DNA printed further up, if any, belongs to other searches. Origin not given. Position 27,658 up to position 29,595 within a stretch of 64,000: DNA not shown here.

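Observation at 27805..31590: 1261-aa fusion of a DyP-type peroxidase with a P450-like domain that has an atypical cysteine loop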

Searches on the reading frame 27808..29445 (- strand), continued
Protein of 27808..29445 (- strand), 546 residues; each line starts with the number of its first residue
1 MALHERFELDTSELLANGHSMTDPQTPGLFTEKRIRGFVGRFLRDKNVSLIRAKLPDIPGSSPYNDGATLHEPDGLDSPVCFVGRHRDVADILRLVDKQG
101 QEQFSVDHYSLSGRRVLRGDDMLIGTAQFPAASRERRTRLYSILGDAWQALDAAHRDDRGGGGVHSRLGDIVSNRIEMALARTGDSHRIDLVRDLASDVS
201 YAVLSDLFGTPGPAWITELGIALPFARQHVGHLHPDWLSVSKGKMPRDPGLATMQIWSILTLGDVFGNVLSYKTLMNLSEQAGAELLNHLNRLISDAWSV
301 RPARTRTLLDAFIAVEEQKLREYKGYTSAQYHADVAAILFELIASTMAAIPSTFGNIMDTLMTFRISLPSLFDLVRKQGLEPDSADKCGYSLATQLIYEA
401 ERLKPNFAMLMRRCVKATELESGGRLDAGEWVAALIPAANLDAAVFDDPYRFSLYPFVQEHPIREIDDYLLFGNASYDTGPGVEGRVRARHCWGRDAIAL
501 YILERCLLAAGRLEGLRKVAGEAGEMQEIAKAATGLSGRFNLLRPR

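Call 88: find_encoding_contigs(protein=P0236, flank=7000, max_places=2)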
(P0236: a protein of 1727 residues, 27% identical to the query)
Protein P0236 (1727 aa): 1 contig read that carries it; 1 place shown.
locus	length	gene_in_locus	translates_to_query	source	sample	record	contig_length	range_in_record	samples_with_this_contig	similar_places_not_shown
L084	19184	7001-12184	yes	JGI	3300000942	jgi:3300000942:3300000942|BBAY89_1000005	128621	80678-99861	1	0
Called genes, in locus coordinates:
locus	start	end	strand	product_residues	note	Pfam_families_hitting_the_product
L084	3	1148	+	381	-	PF08545:ACP_syn_III, PF08541:ACP_syn_III_C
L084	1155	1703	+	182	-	-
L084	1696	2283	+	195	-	PF12917:YfbR-like (weak)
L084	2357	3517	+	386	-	PF02445:NadA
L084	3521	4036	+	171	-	PF00890:FAD_binding_2, PF01266:DAO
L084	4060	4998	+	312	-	PF00890:FAD_binding_2, PF02910:Succ_DH_flav_C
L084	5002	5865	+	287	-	PF02749:QRPTase_N, PF01729:QRPTase_C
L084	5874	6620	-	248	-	PF07486:Hydrolase_2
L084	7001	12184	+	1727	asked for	PF00067:p450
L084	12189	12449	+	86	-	-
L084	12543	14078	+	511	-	PF01645:Glu_synthase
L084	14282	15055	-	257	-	PF20772:TACO1_YebC_N, PF01709:Transcrip_reg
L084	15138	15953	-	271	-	PF00149:Metallophos (weak), PF13277:YmdB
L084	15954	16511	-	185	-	PF01812:5-FTHF_cyc-lig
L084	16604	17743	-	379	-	-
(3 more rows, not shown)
